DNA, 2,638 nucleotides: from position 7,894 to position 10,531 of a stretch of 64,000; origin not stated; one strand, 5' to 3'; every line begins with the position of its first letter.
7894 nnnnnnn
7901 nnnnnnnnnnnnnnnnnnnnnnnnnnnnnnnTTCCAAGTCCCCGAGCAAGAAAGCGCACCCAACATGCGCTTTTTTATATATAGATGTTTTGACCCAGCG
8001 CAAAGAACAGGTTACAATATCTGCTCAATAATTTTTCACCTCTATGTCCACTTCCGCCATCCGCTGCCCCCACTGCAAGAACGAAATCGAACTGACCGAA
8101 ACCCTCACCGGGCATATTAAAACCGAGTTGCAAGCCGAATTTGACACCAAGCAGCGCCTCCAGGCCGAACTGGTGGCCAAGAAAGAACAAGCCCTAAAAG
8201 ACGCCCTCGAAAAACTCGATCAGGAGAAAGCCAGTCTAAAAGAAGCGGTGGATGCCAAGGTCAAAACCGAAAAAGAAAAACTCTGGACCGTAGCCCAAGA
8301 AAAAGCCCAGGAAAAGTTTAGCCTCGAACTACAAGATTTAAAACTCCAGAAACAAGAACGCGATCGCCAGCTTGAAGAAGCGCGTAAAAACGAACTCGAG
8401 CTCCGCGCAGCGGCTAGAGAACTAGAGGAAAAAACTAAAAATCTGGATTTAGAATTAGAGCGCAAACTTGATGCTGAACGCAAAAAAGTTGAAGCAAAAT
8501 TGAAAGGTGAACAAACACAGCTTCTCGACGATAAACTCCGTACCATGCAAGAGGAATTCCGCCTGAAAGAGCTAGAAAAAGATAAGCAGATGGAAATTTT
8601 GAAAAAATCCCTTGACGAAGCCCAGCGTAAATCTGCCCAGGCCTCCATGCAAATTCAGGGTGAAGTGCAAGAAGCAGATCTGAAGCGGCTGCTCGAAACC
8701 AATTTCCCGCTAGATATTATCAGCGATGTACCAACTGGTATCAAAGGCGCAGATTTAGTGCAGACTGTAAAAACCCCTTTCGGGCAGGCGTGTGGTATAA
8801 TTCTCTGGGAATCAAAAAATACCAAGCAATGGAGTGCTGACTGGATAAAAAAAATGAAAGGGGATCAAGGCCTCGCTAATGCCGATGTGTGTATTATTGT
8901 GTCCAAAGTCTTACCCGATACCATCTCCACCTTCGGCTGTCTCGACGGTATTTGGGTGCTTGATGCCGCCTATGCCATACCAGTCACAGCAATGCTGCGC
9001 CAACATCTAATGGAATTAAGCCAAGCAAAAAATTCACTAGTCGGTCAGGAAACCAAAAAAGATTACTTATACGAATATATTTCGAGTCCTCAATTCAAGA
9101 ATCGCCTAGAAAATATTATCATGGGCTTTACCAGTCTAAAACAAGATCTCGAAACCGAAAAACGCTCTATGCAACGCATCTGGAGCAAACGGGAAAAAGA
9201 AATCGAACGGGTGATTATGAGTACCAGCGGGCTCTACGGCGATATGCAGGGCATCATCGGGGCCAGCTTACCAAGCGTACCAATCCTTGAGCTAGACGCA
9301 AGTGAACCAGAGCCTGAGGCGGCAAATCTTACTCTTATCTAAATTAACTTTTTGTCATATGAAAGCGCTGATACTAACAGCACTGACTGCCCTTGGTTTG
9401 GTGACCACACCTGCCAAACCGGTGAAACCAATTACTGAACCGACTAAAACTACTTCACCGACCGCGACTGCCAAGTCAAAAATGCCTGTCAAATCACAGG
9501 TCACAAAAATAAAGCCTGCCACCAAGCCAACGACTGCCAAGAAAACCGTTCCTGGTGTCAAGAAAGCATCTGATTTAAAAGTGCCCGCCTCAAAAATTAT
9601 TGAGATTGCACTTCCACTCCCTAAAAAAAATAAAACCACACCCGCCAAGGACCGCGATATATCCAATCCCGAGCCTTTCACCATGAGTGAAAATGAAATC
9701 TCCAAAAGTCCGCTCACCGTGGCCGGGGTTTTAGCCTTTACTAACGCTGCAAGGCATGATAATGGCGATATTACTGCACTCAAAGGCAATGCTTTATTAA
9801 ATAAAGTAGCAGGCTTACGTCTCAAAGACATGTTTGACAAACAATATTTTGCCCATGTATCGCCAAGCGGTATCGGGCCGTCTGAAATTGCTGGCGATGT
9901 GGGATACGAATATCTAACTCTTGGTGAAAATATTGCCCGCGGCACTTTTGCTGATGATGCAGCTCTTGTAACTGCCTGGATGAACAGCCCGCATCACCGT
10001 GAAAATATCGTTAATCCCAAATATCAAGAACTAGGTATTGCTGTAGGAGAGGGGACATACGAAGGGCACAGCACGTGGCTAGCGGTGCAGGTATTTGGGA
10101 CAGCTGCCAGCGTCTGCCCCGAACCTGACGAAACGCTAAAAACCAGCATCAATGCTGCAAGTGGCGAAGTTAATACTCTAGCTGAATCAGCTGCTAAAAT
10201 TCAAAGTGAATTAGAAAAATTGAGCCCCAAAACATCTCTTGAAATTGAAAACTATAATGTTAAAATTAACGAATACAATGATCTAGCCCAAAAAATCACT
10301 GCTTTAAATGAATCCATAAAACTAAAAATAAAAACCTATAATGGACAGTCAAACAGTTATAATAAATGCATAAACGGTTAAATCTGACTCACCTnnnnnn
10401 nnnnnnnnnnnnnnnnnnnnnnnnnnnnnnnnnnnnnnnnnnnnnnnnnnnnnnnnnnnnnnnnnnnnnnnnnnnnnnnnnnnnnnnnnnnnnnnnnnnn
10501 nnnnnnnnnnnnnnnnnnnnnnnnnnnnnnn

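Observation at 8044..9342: Coiled-coil protein with PD-(D/E)xK-like nuclease tail (DUF2130/RmuC-like) beside tRNA-Gln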

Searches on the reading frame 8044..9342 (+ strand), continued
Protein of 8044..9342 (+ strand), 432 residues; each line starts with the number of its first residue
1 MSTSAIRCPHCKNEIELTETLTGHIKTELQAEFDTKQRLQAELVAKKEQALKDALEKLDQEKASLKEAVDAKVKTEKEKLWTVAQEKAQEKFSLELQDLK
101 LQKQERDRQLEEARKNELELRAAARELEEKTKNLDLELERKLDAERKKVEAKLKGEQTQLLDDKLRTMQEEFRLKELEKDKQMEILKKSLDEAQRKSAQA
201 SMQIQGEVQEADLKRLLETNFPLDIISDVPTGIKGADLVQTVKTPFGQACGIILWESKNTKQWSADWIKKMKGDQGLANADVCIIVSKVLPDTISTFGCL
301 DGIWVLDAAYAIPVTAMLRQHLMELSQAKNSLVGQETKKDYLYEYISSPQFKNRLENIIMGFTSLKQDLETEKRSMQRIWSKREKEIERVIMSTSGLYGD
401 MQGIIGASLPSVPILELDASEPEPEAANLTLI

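Call 104: search_solved_structures(query=L157:5916-8807:+, max_evalue=0.01)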
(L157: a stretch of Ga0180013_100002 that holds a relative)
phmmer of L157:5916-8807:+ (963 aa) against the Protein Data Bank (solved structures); distinct sequences matched with E-value up to 0.01: 18.
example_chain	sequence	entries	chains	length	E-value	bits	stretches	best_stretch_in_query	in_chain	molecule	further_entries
9w2w_D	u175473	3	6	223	3.5e-05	25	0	837-913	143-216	LolD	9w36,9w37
9w35_C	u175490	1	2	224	3.5e-05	25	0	837-913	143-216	LolD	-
5lj9_A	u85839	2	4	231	4e-05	24.8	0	839-911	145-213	Macrolide export ATP-binding/permease protein MacB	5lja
3qku_A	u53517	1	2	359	7e-05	24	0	824-920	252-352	DNA double-strand break repair rad50 ATPase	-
3qkt_A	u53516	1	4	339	7.2e-05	24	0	824-920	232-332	DNA double-strand break repair rad50 ATPase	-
4nci_A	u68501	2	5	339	7.2e-05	24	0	824-920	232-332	DNA double-strand break repair Rad50 ATPase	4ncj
5h68_A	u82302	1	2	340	0.00036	21.7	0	835-910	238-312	Chromosome partition protein Smc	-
4nch_A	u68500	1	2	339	0.00043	21.4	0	824-920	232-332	DNA double-strand break repair Rad50 ATPase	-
4nck_A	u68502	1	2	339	0.00061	20.9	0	824-920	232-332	DNA double-strand break repair Rad50 ATPase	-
5nik_J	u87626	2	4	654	0.00062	20.9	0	839-912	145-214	Macrolide export ATP-binding/permease protein MacB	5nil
4i99_A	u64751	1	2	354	0.00065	20.8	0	833-918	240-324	Chromosome partition protein Smc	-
5lil_A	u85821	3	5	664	0.00092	20.3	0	830-912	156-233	Macrolide export ATP-binding/permease protein MacB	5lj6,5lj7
1f2t_B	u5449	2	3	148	0.0032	18.5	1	824-920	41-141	RAD50 ABC-ATPASE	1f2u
5xu1_A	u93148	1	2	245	0.0034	18.4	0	837-912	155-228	ABC transporter ATP-binding protein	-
2pcj_A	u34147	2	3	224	0.0041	18.1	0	295-323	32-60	Lipoprotein-releasing system ATP-binding protein lolD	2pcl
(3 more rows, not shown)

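Call 105: search_solved_structures(query=L165:2536-5982:+, max_evalue=0.01)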
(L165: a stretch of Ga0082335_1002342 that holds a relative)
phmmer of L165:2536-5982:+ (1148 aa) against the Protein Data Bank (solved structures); distinct sequences matched with E-value up to 0.01: 3.
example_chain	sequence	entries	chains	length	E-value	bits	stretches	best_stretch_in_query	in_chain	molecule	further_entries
9zn5_A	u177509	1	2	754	7e-19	70.7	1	28-553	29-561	BrxC-BrxB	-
9zdx_C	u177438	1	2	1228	1.7e-18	69.4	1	28-559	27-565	BREX system P-loop protein BrxC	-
9zll_A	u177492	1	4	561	5.6e-18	67.7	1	28-548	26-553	Putative conjugative transfer protein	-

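Call 106: search_solved_structures(query=L094:257-1744:+, max_evalue=0.01)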
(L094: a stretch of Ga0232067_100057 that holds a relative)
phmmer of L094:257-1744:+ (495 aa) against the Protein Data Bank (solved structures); distinct sequences matched with E-value up to 0.01: 11.
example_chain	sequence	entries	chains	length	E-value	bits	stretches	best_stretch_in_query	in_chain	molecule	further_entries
2okc_A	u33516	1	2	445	8.1e-137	460.1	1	6-458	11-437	Type I restriction enzyme StySJI M protein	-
2y7c_B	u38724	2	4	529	5.9e-94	318.7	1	2-490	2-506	TYPE I RESTRICTION ENZYME ECOKI M PROTEIN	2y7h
2ar0_A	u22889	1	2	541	7.9e-94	318.3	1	3-490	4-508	Type I restriction enzyme EcoKI M protein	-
5ybb_A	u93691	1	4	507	8.6e-36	126.9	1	6-412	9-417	Type I restriction-modification system methyltransferase subunit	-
3ufb_A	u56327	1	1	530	2.6e-34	122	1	85-385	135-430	Type I restriction-modification system methyltransferase subunit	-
7eew_A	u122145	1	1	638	7.7e-31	110.6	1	132-411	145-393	Type I restriction-modification system methyltransferase subunit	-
7vru_A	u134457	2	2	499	1e-29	106.9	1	42-365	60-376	Site-specific DNA-methyltransferase (adenine-specific)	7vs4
7vru_B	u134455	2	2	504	1.9e-24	89.5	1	43-374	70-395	Site-specific DNA-methyltransferase (adenine-specific)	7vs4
3khk_A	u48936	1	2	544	8.3e-19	70.9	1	117-366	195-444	Type I restriction-modification system methylation subunit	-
3lkd_A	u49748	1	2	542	1.4e-17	66.8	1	123-366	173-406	Type I restriction-modification system methyltransferase subunit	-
7bst_D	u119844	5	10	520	2e-17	66.3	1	117-365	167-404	Type I restriction enzyme EcoR124II M protein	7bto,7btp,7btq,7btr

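Call 107: search_solved_structures(query=L169:3435-4730:+, max_evalue=0.01)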
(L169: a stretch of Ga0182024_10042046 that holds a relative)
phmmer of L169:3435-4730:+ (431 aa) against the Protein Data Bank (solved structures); distinct sequences matched with E-value up to 0.01: 3.
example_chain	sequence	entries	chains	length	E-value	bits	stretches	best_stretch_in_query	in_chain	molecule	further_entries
8w9l_A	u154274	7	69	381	7.1e-86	292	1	39-374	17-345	SIR2-like domain-containing protein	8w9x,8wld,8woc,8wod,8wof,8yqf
8yhx_G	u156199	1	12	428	4.6e-17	65.2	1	182-323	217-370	SIR2 family protein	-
8j4u_A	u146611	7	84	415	1.4e-09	40.6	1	186-325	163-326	SIR2-like domain-containing protein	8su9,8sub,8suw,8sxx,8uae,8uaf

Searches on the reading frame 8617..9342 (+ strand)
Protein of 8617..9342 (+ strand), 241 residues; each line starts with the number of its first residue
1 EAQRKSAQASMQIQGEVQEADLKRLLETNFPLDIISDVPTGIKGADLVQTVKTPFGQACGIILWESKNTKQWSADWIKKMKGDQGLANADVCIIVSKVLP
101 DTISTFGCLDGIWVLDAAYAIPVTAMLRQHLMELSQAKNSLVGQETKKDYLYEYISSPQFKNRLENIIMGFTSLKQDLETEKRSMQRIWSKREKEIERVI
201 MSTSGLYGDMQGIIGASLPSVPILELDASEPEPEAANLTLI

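Call 31: predict_structure(alignment_id=A2)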
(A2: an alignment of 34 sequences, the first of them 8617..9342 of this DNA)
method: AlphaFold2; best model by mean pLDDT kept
length: 241 residues; sequences in the alignment: 34
mean_pLDDT: 81.6   pTM: 0.55
mean pLDDT of the five models: 81.6, 81.3, 80.1, 79.2, 78.9
residues with pLDDT >= 90: 97; 70-90: 93; 50-70: 35; < 50: 16
segments of 3 or more residues with pLDDT < 50: 226-241
pLDDT, mean of each block of 10 residues (from residue 1): 62 78 95 92 89 92 92 92 91 94 94 94 94 85 64 81 84 88 88 85 76 64 51 38 36
secondary structure, 60 per line:
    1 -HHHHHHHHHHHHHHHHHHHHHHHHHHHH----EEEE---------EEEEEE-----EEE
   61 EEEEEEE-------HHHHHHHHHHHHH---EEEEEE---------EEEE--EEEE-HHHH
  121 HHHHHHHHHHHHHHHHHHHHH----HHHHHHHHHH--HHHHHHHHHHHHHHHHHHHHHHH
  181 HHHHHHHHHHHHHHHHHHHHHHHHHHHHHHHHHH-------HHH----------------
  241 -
elements in order: H2-29 E34-37 E47-52 E58-67 H75-87 E91-96 E106-109 E112-115 H117-141 H146-155 H158-214

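Call 101: fold_search(model_id=the predicted structure, library=viral)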
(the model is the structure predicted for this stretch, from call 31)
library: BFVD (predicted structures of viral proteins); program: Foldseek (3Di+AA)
matches with E <= 10: 605; with E <= 0.001: 4
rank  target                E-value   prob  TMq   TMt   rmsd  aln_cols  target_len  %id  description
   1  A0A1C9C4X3            6.5e-07  1.00  0.41  0.20  18.2       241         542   16  Uncharacterized protein [Heterosigma akashiwo virus 01]
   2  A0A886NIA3            3.1e-05  1.00  0.37  0.29  16.4       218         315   15  (no name in the UniProt tables at hand)
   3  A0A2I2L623            6.2e-04  1.00  0.33  0.30  16.3       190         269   14  Mrr-like domain-containing protein [Orpheovirus IHUMI-LCC2]
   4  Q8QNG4                6.6e-04  0.75  0.16  0.09  12.1       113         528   13  EsV-1-115 [Ectocarpus siliculosus virus 1 (isolate New Zealand/Kaikoura/1988)]
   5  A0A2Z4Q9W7            1.1e-03  1.00  0.32  0.35   4.1       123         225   11  (no name in the UniProt tables at hand)
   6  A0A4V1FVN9            1.1e-03  1.00  0.26  0.41   4.0        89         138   13  (no name in the UniProt tables at hand)
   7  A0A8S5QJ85            1.5e-03  1.00  0.30  0.25   9.2       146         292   15  Restriction endonuclease [Siphoviridae sp. ctezl47]
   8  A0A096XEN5            1.8e-03  1.00  0.28  0.48   4.2       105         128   17  Uncharacterized protein [Escherichia phage phi191]
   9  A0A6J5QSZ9            1.8e-03  0.99  0.32  0.37  10.2       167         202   14  Uncharacterized protein [uncultured Caudovirales phage]
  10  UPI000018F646         1.9e-03  1.00  0.34  0.60   5.5       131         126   17  (no name look-up for this kind of identifier)
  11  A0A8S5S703            1.9e-03  1.00  0.31  0.19  10.3       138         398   14  Restriction endonuclease [Siphoviridae sp. ctVDy27]
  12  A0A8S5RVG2            2.1e-03  0.96  0.24  0.28  14.9       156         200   16  PD-(D/E)XK nuclease superfamily protein [Siphoviridae sp. ctHip2]
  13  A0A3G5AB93            2.6e-03  0.99  0.24  0.44   4.6        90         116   19  Uncharacterized protein [Hyperionvirus sp.]
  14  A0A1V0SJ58            3.0e-03  0.99  0.32  0.08  19.0       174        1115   11  Superfamily II helicase [Klosneuvirus KNV1]
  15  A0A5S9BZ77            3.4e-03  0.97  0.26  0.25  15.1       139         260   13  DNA methyltransferase [Tenacibaculum phage PTm1]
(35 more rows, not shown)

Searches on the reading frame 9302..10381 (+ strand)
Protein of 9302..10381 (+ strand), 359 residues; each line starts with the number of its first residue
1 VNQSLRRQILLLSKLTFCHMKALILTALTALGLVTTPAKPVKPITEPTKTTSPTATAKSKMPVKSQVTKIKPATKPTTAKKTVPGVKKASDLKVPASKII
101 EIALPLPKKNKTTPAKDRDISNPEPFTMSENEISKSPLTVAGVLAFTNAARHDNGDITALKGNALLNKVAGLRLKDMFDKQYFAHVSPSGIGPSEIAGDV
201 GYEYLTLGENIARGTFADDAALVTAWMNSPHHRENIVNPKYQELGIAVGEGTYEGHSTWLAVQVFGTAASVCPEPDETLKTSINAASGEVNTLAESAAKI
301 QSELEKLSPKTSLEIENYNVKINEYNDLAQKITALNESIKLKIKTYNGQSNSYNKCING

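Call 25: search_protein_families(library=pfam, proteins=[window:9302-10381:+], max_evalue=0.001)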
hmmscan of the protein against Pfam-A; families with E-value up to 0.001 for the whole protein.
window:9302-10381:+ (359 aa): 1 family
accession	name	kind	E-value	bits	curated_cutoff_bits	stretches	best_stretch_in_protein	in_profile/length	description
PF00188.32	CAP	-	5.1e-10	40.7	21.1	1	146-260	3-112/117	Cysteine-rich secretory protein family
